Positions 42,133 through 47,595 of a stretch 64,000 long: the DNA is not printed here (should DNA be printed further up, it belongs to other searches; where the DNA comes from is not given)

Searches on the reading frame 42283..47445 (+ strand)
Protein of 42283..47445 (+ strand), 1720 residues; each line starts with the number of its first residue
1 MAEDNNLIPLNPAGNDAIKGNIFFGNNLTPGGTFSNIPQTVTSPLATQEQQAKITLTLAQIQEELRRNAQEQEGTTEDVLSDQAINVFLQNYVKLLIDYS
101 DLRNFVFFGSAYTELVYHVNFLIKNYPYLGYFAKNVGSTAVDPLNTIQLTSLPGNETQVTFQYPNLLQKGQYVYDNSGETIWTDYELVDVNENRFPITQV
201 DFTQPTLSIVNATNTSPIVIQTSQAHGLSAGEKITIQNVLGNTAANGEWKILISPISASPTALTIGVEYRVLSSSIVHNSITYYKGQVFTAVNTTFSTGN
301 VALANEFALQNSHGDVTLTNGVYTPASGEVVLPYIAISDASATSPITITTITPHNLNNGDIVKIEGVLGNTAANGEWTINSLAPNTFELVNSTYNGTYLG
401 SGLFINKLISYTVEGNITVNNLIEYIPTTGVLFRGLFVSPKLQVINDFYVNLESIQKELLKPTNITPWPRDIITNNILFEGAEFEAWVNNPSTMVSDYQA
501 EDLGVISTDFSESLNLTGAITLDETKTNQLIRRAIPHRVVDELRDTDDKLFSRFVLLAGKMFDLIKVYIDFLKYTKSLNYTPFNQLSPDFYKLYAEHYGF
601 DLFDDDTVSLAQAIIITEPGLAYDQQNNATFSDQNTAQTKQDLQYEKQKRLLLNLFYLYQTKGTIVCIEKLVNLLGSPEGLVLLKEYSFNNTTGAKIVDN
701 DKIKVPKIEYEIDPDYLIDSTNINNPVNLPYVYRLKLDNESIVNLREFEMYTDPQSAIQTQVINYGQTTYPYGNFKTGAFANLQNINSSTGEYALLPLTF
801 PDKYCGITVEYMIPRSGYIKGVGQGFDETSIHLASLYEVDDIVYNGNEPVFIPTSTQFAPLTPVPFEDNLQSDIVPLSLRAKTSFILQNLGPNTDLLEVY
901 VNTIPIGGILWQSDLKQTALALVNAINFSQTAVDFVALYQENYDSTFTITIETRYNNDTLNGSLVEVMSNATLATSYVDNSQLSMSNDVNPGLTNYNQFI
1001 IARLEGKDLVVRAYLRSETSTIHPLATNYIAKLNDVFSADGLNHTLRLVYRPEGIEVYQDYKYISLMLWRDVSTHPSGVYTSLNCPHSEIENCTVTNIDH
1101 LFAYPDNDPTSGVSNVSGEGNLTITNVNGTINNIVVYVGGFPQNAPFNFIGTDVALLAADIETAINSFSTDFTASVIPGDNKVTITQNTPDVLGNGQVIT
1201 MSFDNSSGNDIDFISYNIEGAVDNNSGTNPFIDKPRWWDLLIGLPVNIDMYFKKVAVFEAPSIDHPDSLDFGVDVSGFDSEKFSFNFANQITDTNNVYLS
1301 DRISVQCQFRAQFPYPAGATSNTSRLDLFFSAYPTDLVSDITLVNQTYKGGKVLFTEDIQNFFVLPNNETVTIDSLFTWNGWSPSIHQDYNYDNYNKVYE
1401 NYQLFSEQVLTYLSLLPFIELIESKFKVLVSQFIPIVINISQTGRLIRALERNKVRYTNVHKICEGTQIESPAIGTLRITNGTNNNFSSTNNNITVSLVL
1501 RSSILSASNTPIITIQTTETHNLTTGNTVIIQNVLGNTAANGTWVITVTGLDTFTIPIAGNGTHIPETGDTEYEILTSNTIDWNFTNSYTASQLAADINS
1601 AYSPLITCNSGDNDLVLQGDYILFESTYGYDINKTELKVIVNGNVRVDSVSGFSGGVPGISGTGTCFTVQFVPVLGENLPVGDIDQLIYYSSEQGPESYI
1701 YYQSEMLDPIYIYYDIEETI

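Call 24: search_protein_families(library=phrogs, proteins=[window:42283-47445:+], max_evalue=0.001)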
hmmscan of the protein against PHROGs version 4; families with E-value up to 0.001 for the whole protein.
window:42283-47445:+ (1720 aa): 0 families

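Call 47: search_protein_families(library=pfam, proteins=[window:42283-47445:+], max_evalue=0.01)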
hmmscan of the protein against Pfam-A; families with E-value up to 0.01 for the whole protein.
window:42283-47445:+ (1720 aa): 1 family
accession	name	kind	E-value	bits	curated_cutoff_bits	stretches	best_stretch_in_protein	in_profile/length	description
PF16190.11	E1_FCCH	-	7.2e-17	61.7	29.5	2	346-404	6-66/70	Ubiquitin-activating enzyme E1 FCCH domain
